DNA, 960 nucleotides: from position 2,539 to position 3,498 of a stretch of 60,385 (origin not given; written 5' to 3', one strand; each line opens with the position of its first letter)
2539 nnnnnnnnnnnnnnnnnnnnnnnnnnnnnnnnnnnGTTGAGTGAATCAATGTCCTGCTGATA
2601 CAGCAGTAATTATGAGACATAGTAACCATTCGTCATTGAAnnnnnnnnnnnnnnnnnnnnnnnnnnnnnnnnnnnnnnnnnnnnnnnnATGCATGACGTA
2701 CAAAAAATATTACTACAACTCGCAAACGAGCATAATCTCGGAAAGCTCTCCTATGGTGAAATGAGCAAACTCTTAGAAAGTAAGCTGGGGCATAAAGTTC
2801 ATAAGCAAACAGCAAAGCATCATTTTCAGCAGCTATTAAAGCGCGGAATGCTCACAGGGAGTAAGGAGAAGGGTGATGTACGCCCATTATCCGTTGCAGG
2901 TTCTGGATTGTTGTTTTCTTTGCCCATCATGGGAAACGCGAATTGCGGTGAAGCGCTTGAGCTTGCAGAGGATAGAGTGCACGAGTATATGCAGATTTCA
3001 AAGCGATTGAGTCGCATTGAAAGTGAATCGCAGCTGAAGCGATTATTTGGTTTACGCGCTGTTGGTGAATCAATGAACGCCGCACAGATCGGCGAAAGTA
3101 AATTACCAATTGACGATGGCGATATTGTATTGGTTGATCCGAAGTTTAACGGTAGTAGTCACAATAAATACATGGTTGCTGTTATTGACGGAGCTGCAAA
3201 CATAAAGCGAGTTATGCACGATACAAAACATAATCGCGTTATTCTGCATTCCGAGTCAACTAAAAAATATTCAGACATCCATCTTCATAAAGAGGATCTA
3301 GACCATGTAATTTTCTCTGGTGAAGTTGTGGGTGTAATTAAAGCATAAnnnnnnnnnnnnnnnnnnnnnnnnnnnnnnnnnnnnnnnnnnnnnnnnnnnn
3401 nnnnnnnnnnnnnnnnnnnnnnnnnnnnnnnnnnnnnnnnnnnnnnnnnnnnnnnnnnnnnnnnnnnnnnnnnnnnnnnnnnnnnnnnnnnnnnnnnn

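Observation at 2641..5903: LexA-like repressor leads a four-gene operon ending in a DUF2130 coiled-coil/PD-(D/E)xK-like protein and a SIR2-like (DUF4917) protein: candidate DNA-damage-inducible defence module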

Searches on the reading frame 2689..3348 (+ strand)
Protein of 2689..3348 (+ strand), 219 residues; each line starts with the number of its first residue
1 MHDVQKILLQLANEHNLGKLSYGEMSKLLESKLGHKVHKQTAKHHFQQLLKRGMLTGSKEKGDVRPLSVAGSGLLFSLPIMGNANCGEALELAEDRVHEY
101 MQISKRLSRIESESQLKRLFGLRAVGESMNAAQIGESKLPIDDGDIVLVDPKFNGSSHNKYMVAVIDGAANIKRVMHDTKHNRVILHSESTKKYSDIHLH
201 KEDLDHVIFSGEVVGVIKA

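Call 5: search_protein_families(library=pfam, proteins=[window:2689-3348:+], max_evalue=0.01)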
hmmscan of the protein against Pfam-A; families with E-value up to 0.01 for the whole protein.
window:2689-3348:+ (219 aa): 1 family
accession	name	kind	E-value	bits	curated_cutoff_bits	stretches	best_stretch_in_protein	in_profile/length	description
PF00717.28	Peptidase_S24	-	1.8e-12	47.4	23.3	1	79-213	1-115/116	Peptidase S24-like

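Call 6: search_protein_families(library=padloc, proteins=[window:2689-3348:+], max_evalue=0.01)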
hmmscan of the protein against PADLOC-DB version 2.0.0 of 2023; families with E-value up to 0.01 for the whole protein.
window:2689-3348:+ (219 aa): 1 family
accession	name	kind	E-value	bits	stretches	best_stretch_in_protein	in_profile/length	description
PDLC01853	CARF3--CARF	-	0.00057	17.6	1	36-69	165-198/209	-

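Call 7: search_protein_families(library=ncbifam, proteins=[window:2689-3348:+], max_evalue=0.01)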
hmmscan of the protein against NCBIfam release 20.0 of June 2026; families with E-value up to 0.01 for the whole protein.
window:2689-3348:+ (219 aa): 1 family
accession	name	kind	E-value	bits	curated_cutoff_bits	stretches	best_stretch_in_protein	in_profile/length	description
NF007621.2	PRK10276.1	subfamily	9.1e-09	35.4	110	1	118-214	28-111/115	translesion error-prone DNA polymerase V autoproteolytic subunit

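Call 8: search_protein_families(library=phrogs, proteins=[window:2689-3348:+], max_evalue=0.01)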
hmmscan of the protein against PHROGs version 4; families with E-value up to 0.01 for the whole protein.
window:2689-3348:+ (219 aa): 4 families
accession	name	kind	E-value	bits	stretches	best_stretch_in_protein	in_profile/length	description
phrog_4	-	transcription regulation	2.8e-15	57.2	1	74-218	210-337/400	transcriptional repressor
phrog_811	-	DNA, RNA and nucleotide metabolism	2.9e-06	27.9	1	93-218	27-133/140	UmuD-like protein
phrog_6201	-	transcription regulation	3.6e-06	27.9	1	114-217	23-115/121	CI-like repressor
phrog_8558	-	unknown function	0.00074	20.7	1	119-199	20-94/114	-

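Call 56: find_related_loci(query=window:2689-3348:+, collection=viral_contigs, flank=10000)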
Query window:2689-3348:+ (219 aa) in viral_contigs; peptide patterns used: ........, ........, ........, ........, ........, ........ (x = any residue, [..] = any of these).
9 stretches matched a pattern, but none encodes a relative of the query by tblastn (E <= 1e-3).

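Call 59: find_homologous_proteins(query=window:2689-3348:+, max_evalue=0.00001)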
Query window:2689-3348:+ (219 aa): 40 proteins with E <= 0.00001 among 225 candidates.
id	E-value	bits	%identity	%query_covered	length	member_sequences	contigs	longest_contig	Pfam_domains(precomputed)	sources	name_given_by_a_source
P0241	9.7e-137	471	100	100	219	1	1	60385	PF00717.29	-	-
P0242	3.0e-121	421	89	100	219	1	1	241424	PF00717.29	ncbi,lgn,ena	-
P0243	2.0e-100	353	72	100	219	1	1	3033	PF00717.29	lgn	-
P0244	1.6e-99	350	72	100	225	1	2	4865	PF00717.29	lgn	-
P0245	3.9e-99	348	74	100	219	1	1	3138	PF00717.29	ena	-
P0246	3.2e-97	342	72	100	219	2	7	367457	PF00717.29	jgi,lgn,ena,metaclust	metaclust:\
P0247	5.5e-89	315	65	100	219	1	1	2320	PF00717.29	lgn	-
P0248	2.3e-85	303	63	100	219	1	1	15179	PF00717.29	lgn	-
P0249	2.6e-60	222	47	100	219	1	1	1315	PF00717.29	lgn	-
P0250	4.1e-37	146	37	100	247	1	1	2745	PF00717.29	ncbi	-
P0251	2.6e-36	143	42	100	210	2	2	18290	PF00717.29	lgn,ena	-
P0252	2.8e-36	143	41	100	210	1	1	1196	PF00717.29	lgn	-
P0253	8.8e-36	142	42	100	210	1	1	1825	PF00717.29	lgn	-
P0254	2.4e-35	140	42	100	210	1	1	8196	PF00717.29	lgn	-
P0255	7.4e-35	139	41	100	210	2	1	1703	PF00717.29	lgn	-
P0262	9.1e-34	135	39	100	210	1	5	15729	PF00717.29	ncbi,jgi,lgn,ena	-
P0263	1.3e-33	134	40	100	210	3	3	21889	PF00717.29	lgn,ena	-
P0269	3.3e-30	123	41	100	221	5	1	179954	PF00717.29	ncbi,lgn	-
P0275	5.5e-28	116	39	100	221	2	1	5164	PF00717.29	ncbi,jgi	jgi:SOS-response transcriptional repressor LexA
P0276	2.5e-27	114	39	90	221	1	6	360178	PF00717.29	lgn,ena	-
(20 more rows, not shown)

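Call 60: find_encoding_contigs(protein=P0242, flank=10000, max_places=2)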
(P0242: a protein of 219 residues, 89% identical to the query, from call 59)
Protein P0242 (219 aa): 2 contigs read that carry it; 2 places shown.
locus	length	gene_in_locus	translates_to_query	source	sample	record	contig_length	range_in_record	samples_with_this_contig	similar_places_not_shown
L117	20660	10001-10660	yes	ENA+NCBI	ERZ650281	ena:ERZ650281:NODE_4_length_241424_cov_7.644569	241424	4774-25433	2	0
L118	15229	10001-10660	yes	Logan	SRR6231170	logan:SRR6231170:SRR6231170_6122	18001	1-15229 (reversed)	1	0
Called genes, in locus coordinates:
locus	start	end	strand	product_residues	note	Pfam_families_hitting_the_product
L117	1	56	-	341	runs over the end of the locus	PF13386:DsbD_2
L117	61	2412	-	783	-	PF00403:HMA, PF00122:E1-E2_ATPase, PF00702:Hydrolase, PF12710:HAD (weak)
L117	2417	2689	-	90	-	PF02583:Trns_repr_metal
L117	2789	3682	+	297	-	PF01545:Cation_efflux, PF16916:ZT_dimer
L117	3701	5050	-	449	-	PF00239:Resolvase, PF07508:Recombinase, PF13408:Zn_ribbon_recom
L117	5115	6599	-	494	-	-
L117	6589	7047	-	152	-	-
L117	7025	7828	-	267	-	PF01555:N6_N4_Mtase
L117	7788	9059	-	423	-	PF02195:ParB_N, PF01555:N6_N4_Mtase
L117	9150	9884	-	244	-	-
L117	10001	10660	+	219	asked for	PF00717:Peptidase_S24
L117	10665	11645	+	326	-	-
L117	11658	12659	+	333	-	PF14279:HNH_5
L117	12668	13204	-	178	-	-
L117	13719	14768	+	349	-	PF01844:HNH, PF14279:HNH_5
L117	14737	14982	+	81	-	-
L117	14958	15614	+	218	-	-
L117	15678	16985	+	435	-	PF01595:CNNM, PF00571:CBS, PF03471:CorC_HlyC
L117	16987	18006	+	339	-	-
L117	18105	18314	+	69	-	PF03831:YjdM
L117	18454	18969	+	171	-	PF01936:NYN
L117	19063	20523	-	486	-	PF03193:RsgA_GTPase (faint), PF00005:ABC_tran, PF02463:SMC_N (faint), PF13191:AAA_16 (faint), PF13401:AAA_22 (faint), PF13476:AAA_23 (faint), PF13555:AAA_29 (faint), PF00005:ABC_tran, +4 more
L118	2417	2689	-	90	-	PF02583:Trns_repr_metal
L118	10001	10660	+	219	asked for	PF00717:Peptidase_S24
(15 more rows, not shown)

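Call 61: find_encoding_contigs(protein=P0246, flank=10000, max_places=4)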
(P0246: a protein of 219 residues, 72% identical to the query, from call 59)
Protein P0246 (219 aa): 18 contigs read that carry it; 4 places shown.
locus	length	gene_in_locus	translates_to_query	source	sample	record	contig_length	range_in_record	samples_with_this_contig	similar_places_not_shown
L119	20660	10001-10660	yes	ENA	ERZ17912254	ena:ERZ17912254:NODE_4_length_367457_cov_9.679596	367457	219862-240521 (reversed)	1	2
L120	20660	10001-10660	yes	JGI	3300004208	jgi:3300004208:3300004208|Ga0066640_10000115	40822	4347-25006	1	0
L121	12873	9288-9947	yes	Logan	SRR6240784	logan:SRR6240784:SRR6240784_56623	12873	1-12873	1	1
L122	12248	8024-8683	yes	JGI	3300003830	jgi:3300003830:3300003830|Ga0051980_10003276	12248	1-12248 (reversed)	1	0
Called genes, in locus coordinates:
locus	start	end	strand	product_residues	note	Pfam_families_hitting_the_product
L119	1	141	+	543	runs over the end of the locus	PF02384:N6_Mtase, PF07669:Eco57I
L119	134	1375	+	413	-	PF01420:Methylase_S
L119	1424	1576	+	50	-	-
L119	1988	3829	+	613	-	PF01935:DUF87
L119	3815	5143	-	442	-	PF00239:Resolvase, PF07508:Recombinase, PF13408:Zn_ribbon_recom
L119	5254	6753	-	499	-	-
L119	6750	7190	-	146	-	-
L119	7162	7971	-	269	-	PF03602:Cons_hypoth95 (faint), PF01555:N6_N4_Mtase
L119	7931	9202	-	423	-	PF02195:ParB_N, PF01555:N6_N4_Mtase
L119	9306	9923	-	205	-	-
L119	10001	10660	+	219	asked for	PF00717:Peptidase_S24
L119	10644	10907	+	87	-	PF09954:DUF2188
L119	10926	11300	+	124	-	-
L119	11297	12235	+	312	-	PF00656:Peptidase_C14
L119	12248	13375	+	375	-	-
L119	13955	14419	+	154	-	-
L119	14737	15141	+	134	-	PF22381:Staph_reg_Sar_Rot (faint), PF01047:MarR, PF12802:MarR_2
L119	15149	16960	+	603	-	PF00664:ABC_membrane, PF00005:ABC_tran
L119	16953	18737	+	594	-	PF00664:ABC_membrane, PF00005:ABC_tran, PF13401:AAA_22 (faint)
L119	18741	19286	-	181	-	PF00908:dTDP_sugar_isom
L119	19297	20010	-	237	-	PF00535:Glycos_transf_2, PF10111:Glyco_tranf_2_2, PF13641:Glyco_tranf_2_3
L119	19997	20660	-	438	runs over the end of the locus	PF09594:GT87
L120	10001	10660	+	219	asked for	PF00717:Peptidase_S24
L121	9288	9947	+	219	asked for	PF00717:Peptidase_S24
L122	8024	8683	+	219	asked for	PF00717:Peptidase_S24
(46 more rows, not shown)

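Call 65: find_encoding_contigs(protein=P0263, flank=8000, max_places=3)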
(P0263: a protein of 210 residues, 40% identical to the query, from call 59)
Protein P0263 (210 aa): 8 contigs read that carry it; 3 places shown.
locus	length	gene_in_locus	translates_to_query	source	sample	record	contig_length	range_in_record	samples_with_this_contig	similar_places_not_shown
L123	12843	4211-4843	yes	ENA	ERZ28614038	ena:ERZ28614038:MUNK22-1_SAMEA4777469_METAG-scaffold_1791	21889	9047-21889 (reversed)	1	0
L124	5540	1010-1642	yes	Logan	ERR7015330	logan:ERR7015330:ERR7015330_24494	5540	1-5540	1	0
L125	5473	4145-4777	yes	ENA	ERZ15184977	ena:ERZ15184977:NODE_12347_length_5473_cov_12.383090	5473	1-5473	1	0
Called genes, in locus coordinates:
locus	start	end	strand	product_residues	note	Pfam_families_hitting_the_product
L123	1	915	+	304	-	?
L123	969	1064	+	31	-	-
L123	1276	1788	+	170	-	-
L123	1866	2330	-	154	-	-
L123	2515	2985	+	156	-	-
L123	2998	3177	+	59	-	-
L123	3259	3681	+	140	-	PF01863:YgjP-like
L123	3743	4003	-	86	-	-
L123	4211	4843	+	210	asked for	PF00717:Peptidase_S24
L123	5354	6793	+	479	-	PF02397:Bac_transf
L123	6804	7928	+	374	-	PF13439:Glyco_transf_4, PF00534:Glycos_transf_1, PF13692:Glyco_trans_1_4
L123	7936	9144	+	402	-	PF13439:Glyco_transf_4, PF20706:GT4-conflict, PF00534:Glycos_transf_1, PF13692:Glyco_trans_1_4, PF13524:Glyco_trans_1_2 (weak)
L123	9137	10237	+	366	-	PF02568:ThiI (weak), PF03054:tRNA_Me_trans, PF06508:QueC (faint), PF20259:tRNA_Me_trans_M, PF20258:tRNA_Me_trans_C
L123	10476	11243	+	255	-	PF00142:Fer4_NifH, PF01656:CbiA, PF02374:ArsA_ATPase, PF06564:CBP_BcsQ (weak), PF09140:MipZ (faint), PF10609:ParA (weak), PF13614:AAA_31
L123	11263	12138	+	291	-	PF02195:ParB_N, PF17762:HTH_ParB, PF23552:ParB_C (weak)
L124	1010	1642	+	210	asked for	PF00717:Peptidase_S24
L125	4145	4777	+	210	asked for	PF00717:Peptidase_S24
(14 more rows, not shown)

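Call 66: find_encoding_contigs(protein=P0276, flank=8000, max_places=3)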
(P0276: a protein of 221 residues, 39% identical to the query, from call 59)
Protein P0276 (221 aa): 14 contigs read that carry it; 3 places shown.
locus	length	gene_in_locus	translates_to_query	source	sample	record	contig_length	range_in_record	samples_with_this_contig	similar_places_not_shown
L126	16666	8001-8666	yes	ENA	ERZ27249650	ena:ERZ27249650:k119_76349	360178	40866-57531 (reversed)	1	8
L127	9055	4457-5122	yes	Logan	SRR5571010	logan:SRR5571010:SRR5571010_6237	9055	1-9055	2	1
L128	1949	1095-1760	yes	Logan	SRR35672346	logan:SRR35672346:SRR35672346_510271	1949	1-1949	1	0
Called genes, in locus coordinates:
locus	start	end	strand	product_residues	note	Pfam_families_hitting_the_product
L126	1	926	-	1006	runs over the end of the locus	PF00912:Transgly, PF00905:Transpeptidase, PF17957:Big_7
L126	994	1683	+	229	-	-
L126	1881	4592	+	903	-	PF02739:5_3_exonuc_N, PF01367:5_3_exonuc, PF22619:DNA_polI_exo1, PF00476:DNA_pol_A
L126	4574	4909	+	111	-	-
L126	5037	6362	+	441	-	-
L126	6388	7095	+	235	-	PF01177:Asp_Glu_race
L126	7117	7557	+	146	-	PF00293:NUDIX, PF14815:NUDIX_4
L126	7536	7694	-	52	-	-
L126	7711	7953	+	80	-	-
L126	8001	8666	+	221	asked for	PF00717:Peptidase_S24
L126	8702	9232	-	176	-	PF25063:ARM_TT21_C (weak), PF07719:TPR_2 (faint), PF21033:RMD1-3 (faint), PF13181:TPR_8 (faint), PF13414:TPR_11 (faint), PF13428:TPR_14 (faint), PF13432:TPR_16 (faint), PF13424:TPR_12 (weak), +4 more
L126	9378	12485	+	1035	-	PF00932:LTD, PF00801:PKD, PF18911:PKD_4, PF00932:LTD, PF01336:tRNA_anti-codon (weak)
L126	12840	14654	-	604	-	PF00239:Resolvase, PF07508:Recombinase, PF13408:Zn_ribbon_recom (weak)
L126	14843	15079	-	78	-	-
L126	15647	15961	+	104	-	PF12844:HTH_19 (weak), PF13560:HTH_31, PF01381:HTH_3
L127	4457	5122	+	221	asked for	PF00717:Peptidase_S24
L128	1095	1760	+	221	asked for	PF00717:Peptidase_S24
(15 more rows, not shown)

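Call 81: search_protein_families(library=phrogs, proteins=[L119:5254-6753:-, L119:6750-7190:-, L119:9306-9923:-, L117:5115-6599:-, L119:3815-5143:-, L119:7162-7971:-], max_evalue=0.001)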
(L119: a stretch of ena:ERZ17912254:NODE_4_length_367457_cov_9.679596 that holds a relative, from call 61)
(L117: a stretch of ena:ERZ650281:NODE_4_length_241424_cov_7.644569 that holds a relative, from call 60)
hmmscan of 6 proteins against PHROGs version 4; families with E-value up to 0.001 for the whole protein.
L119:5254-6753:- (499 aa): 8 families
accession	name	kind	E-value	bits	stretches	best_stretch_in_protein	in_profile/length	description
phrog_38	-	head and packaging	2.9e-71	242.2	1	22-483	270-713/760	terminase large subunit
phrog_5573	-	head and packaging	4.2e-18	66.7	1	228-479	5-240/250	terminase large subunit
phrog_14112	-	unknown function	2.8e-13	50.9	1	55-192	102-239/247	-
phrog_2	-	head and packaging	5.3e-11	43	1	43-480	268-597/807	terminase large subunit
phrog_979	-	head and packaging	1.8e-07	31.2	1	312-483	429-609/642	terminase large subunit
phrog_4758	-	head and packaging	2.2e-07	31.4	1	14-231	9-226/243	terminase large subunit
phrog_17672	-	head and packaging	0.00036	20.6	0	49-187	58-194/395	terminase large subunit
phrog_9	-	head and packaging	0.00073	19.5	0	65-173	232-329/812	terminase large subunit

L119:6750-7190:- (146 aa): 6 families
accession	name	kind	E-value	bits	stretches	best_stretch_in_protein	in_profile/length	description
phrog_4044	-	head and packaging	4e-09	37.2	1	3-66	13-76/180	terminase small subunit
phrog_4102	-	head and packaging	4.1e-06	28.1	1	15-53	16-56/166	terminase small subunit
phrog_24579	-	head and packaging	1.7e-05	25.8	1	10-64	13-65/126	terminase small subunit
phrog_309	-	head and packaging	6.4e-05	24.1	1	40-123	167-278/319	terminase small subunit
phrog_157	-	integration and excision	0.00037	20.6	1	9-55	195-241/580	transposase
phrog_1482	-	head and packaging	0.00077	20.1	0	2-75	3-77/147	terminase small subunit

L119:9306-9923:- (205 aa): 0 families

L117:5115-6599:- (494 aa): 7 families
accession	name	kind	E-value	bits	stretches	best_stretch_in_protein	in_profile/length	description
phrog_38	-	head and packaging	5.3e-81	274.3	1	17-470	263-713/760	terminase large subunit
phrog_5573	-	head and packaging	2.2e-18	67.6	1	231-463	10-237/250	terminase large subunit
phrog_14112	-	unknown function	2.4e-12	47.8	1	42-195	92-242/247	-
phrog_4758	-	head and packaging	4.2e-11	43.7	1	16-245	12-240/243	terminase large subunit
phrog_2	-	head and packaging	6.2e-11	42.8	1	42-465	268-600/807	terminase large subunit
phrog_979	-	head and packaging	7.4e-09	35.8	1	286-470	414-609/642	terminase large subunit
phrog_17672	-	head and packaging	0.00011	22.2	1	42-186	52-193/395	terminase large subunit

L119:3815-5143:- (442 aa): 3 families
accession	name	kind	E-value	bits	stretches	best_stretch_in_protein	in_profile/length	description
phrog_95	-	integration and excision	2.2e-66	225.8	1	12-382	82-450/651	integrase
phrog_125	-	DNA, RNA and nucleotide metabolism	4.5e-20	73.2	1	19-185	21-168/254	DNA invertase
phrog_6620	-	integration and excision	0.00038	21.1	1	19-102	57-135/201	transposase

L119:7162-7971:- (269 aa): 10 families
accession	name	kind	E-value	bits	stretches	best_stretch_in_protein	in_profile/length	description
phrog_498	-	other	7.7e-79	266.8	1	11-262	188-434/633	DNA methyltransferase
phrog_67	-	other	1.6e-42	147.5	1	15-255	115-352/743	DNA methyltransferase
phrog_3008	-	other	1.9e-23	84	1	182-253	147-218/244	DNA methyltransferase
phrog_23085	-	unknown function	2.7e-19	70.2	1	152-255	4-114/138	-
phrog_18293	-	other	6e-13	49.8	1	172-252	33-113/119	methyltransferase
phrog_6952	-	other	2.7e-10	41.4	1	183-249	112-178/181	DNA methyltransferase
phrog_8769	-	other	1.5e-08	35.3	1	201-248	8-55/71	methyltransferase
phrog_23148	-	unknown function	2.6e-08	35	1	184-246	84-146/165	-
phrog_6025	-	other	9.4e-08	32.9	1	33-167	18-145/192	DNA methyltransferase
phrog_16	-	DNA, RNA and nucleotide metabolism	0.00016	21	1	191-251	854-914/986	DNA helicase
